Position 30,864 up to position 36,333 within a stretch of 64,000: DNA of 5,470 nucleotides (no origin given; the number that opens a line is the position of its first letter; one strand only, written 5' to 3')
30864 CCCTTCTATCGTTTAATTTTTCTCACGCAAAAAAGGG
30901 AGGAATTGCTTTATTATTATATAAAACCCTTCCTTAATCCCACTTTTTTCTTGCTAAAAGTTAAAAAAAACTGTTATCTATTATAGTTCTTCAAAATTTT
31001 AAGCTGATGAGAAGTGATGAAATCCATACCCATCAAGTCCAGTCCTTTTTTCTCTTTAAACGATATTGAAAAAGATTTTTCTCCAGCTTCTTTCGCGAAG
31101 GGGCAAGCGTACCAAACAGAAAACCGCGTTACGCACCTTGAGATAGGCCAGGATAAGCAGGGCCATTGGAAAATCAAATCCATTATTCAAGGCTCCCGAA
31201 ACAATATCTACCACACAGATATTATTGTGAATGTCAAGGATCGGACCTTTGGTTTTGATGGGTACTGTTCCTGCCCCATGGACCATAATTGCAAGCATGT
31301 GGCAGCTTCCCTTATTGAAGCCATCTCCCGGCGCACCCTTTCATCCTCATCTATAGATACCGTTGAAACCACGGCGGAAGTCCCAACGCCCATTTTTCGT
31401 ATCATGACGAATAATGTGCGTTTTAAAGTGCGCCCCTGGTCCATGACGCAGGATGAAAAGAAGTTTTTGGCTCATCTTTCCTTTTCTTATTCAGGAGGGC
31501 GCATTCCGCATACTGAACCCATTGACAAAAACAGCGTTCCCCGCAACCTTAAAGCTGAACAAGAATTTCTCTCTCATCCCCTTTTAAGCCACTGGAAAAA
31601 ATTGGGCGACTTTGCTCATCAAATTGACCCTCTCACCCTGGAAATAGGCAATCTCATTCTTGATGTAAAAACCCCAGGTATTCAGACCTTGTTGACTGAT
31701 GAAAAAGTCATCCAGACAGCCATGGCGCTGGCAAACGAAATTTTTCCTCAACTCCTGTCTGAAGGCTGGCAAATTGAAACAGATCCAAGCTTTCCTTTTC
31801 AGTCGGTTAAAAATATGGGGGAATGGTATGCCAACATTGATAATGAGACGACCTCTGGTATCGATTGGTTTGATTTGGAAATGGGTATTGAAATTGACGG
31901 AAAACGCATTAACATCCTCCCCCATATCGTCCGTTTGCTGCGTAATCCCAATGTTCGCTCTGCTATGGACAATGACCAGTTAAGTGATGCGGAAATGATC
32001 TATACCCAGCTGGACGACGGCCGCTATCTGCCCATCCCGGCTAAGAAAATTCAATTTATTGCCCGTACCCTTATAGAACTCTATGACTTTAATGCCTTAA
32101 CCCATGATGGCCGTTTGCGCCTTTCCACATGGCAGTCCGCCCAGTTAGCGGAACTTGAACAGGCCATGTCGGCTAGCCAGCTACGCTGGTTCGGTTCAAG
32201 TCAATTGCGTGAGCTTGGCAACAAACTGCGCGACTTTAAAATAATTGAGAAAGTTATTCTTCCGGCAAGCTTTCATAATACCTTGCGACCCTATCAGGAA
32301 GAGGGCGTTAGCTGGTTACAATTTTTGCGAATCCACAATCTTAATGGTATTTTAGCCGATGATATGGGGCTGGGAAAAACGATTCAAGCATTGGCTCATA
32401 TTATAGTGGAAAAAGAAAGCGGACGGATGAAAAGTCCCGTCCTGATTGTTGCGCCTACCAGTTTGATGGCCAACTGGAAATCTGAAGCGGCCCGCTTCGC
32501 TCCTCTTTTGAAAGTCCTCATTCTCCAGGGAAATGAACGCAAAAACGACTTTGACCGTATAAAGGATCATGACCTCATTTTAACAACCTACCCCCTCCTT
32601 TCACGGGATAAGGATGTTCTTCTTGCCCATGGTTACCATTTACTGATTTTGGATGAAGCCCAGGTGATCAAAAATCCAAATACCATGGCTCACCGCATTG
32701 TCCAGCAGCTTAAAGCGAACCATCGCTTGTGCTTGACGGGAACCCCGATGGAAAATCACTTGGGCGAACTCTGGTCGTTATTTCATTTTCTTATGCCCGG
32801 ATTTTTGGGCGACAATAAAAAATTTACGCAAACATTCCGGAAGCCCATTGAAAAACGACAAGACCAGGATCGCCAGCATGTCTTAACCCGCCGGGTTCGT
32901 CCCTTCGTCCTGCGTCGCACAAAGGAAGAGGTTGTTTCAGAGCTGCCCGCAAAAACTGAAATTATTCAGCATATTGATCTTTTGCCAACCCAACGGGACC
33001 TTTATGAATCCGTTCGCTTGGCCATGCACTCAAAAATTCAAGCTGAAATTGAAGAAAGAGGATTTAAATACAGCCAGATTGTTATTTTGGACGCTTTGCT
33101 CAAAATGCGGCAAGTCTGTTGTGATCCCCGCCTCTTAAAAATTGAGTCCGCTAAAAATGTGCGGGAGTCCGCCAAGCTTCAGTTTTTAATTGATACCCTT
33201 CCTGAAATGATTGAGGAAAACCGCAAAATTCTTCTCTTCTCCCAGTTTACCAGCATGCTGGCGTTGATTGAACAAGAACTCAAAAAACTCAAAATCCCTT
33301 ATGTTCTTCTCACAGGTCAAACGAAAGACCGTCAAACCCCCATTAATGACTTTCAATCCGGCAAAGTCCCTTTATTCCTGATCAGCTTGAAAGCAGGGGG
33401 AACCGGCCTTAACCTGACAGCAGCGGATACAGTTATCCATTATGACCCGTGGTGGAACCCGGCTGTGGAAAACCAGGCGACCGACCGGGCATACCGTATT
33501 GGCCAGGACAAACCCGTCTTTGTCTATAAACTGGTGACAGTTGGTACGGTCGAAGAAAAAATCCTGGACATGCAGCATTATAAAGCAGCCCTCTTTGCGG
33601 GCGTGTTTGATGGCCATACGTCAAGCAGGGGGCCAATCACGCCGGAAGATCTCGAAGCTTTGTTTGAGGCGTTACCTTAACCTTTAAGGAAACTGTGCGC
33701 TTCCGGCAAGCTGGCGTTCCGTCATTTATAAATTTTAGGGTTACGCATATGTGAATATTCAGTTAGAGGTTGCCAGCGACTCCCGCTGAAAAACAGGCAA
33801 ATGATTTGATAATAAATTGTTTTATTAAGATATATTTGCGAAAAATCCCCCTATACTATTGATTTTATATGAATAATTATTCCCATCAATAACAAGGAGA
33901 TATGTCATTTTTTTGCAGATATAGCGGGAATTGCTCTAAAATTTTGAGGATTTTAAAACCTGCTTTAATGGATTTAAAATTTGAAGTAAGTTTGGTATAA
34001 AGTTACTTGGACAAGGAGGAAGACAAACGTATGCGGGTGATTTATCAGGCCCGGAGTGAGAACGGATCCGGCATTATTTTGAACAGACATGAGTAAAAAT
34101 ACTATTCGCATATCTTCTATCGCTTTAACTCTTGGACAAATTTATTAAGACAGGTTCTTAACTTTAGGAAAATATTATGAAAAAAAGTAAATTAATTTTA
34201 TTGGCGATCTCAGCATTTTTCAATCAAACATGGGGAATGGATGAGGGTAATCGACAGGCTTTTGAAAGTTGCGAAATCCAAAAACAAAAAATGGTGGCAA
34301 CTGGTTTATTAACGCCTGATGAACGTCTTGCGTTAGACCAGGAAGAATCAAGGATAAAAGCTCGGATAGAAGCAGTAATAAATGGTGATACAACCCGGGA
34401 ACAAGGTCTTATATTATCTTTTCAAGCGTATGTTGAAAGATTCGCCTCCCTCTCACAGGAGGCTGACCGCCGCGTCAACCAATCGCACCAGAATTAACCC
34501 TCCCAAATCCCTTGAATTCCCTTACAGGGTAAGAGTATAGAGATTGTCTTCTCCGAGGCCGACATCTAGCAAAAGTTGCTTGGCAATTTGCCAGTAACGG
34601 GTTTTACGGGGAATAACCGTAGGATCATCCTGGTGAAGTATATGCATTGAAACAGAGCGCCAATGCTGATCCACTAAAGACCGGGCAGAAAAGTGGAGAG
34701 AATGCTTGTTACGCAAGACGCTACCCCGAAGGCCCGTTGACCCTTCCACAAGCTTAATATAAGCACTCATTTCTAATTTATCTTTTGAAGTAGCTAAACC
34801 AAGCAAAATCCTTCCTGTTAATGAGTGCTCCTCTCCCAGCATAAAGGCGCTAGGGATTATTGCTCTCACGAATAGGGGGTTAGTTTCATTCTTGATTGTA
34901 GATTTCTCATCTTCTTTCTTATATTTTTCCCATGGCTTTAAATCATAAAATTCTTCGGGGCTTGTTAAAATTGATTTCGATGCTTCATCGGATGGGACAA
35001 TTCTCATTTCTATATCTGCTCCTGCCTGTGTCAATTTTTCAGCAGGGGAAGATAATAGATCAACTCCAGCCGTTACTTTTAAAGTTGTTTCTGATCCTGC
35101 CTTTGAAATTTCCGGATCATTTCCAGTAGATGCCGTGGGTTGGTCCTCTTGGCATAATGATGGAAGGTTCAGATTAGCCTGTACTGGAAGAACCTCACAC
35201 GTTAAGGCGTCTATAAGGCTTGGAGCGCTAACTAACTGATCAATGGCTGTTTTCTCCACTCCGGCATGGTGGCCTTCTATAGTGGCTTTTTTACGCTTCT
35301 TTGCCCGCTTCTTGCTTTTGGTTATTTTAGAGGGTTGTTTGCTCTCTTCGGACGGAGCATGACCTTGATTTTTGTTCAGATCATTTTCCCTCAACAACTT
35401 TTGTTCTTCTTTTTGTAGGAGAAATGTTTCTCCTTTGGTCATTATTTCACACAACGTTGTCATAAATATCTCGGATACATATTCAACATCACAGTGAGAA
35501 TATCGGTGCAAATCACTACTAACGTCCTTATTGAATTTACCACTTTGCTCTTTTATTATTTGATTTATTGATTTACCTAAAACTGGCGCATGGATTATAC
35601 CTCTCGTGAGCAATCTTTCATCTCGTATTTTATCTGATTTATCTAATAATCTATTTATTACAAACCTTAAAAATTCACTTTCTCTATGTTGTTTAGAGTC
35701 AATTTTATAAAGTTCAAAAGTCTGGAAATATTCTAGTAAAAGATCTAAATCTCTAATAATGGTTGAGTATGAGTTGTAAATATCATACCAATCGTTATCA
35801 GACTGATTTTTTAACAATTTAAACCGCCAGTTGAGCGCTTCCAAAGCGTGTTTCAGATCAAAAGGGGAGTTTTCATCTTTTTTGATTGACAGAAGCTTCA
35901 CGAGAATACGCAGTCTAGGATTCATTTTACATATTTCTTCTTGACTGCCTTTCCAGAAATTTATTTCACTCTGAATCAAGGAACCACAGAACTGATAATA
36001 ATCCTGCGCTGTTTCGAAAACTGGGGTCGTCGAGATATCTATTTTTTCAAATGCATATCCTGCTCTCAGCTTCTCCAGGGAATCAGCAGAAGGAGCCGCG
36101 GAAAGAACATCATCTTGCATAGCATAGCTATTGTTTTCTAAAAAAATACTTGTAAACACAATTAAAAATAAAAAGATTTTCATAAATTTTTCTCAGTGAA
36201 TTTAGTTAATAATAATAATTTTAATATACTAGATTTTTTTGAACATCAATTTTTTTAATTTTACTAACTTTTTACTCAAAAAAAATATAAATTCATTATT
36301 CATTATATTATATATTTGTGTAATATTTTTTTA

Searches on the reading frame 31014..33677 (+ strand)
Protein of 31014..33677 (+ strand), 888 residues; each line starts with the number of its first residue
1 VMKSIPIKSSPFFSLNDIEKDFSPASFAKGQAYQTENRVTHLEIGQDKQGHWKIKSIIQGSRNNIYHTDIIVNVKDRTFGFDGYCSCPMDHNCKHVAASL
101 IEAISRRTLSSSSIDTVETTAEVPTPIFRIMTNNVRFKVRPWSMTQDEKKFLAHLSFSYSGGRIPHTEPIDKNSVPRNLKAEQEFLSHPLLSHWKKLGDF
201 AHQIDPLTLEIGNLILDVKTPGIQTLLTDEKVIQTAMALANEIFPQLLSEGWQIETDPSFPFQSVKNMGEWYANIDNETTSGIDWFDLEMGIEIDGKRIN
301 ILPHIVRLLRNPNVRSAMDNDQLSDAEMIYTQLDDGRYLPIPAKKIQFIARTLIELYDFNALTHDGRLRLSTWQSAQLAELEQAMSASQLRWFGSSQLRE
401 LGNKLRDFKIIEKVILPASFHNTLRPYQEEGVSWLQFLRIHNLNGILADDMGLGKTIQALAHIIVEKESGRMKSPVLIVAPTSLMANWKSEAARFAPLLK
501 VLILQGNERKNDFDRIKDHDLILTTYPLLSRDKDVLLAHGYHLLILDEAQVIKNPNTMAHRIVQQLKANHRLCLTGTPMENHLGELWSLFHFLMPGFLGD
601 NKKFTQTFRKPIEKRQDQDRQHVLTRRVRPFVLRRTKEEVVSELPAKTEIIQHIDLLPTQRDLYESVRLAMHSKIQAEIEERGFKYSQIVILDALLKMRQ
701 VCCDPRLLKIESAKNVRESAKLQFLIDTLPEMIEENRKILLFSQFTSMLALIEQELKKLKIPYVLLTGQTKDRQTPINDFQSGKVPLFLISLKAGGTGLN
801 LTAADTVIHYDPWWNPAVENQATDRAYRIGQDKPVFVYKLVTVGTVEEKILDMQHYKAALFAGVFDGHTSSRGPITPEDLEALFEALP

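Call 18: search_protein_families(library=pfam, proteins=[window:31014-33677:+], max_evalue=0.01)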
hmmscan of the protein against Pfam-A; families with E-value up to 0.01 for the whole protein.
window:31014-33677:+ (888 aa): 5 families
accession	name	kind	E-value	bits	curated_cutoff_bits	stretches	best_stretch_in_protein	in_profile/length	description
PF00176.29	SNF2-rel_dom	-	2.7e-72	243.8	24.9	1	427-707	1-290/290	SNF2-related domain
PF00271.37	Helicase_C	-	1.9e-23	83.2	23.5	1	721-830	2-110/110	Helicase conserved C-terminal domain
PF04851.21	ResIII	-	2e-11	44.5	22.5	1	423-579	3-163/164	Type III restriction enzyme, res subunit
PF00270.35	DEAD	-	3.9e-08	33.7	26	1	446-580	18-162/167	DEAD/DEAH box helicase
PF04434.22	SWIM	-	0.0036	17.3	19.6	1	82-101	12-35/38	SWIM zinc finger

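Call 89: search_protein_families(library=padloc, proteins=[window:31014-33677:+], max_evalue=0.01)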
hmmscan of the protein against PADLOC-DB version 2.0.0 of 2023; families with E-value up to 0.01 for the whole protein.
window:31014-33677:+ (888 aa): 44 families (the best 25 are shown)
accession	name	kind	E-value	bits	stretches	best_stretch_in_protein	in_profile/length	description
PDLC02842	DpdE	-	3.2e-231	768.3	2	240-868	518-1154/1176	DpdE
PDLC00633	ZorD1|ZorD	-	1e-123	412.3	1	279-864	320-884/908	"SWI2/SNF2 helicase, Mrr-like nuclease"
PDLC02850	DpdE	-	1.5e-120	402.1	1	416-882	797-1258/1282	DpdE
PDLC02845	DpdE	-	3.1e-117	391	1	413-883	833-1290/1293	DpdE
PDLC02849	DpdE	-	1e-116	389.2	1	283-880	286-847/857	DpdE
PDLC02851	DpdE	-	3.8e-115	383.9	2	402-885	577-1055/1055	DpdE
PDLC00632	ZorD1|ZorD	-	3.7e-104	347.6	1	421-843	591-1054/1101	"SWI2/SNF2 helicase, Mrr-like nuclease"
PDLC00629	ZorD1|ZorD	-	1.3e-99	332.5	1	265-841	341-925/1012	"SWI2/SNF2 helicase, Mrr-like nuclease"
PDLC00631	ZorD1|ZorD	-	2.2e-96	321.8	1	423-842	441-881/1071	"SWI2/SNF2 helicase, Mrr-like nuclease"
PDLC00634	ZorD1|ZorD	-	1.1e-91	306.2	1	412-839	483-935/1208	"SWI2/SNF2 helicase, Mrr-like nuclease"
PDLC02848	DpdE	-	9.8e-75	250.1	1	415-754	348-681/856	DpdE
PDLC00628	ZorD1|ZorD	-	2e-74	249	1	412-842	501-944/1171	"SWI2/SNF2 helicase, Mrr-like nuclease"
PDLC00627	ZorD1|ZorD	-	4.2e-71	238.2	2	518-839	606-959/1006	"SWI2/SNF2 helicase, Mrr-like nuclease"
PDLC02854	DpdE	-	8.5e-63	210.6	1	420-853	576-1050/1083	DpdE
PDLC00630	ZorD1|ZorD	-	3.2e-43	146.3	2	520-839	269-617/817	"SWI2/SNF2 helicase, Mrr-like nuclease"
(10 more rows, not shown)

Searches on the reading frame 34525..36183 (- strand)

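Call 18: search_protein_families(library=pfam, proteins=[window:34525-36183:-], max_evalue=0.01)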
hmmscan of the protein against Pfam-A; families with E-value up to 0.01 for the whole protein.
window:34525-36183:- (553 aa): 1 family
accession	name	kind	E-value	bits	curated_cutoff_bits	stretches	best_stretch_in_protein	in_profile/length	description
PF08725.16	Integrin_b_cyt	-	0.00087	19.4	23.4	1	412-442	6-36/44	Integrin beta cytoplasmic domain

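Call 69: search_protein_families(library=pfam, proteins=[window:34525-36183:-], max_evalue=0.01)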
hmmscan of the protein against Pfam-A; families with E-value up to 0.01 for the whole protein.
window:34525-36183:- (553 aa): 1 family
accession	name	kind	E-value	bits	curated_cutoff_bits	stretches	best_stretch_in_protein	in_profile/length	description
PF08725.16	Integrin_b_cyt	-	0.00087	19.4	23.4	1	412-442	6-36/44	Integrin beta cytoplasmic domain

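Call 76: search_protein_families(library=ncbifam, proteins=[window:34525-36183:-], max_evalue=0.1)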
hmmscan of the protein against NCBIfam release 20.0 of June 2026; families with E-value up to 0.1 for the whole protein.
window:34525-36183:- (553 aa): 0 families

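Call 89: search_protein_families(library=padloc, proteins=[window:34525-36183:-], max_evalue=0.01)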
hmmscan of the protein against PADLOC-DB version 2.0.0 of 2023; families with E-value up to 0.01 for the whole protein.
window:34525-36183:- (553 aa): 0 families

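Call 90: search_protein_families(library=phrogs, proteins=[window:34525-36183:-], max_evalue=0.01)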
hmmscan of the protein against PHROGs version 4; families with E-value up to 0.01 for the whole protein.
window:34525-36183:- (553 aa): 0 families
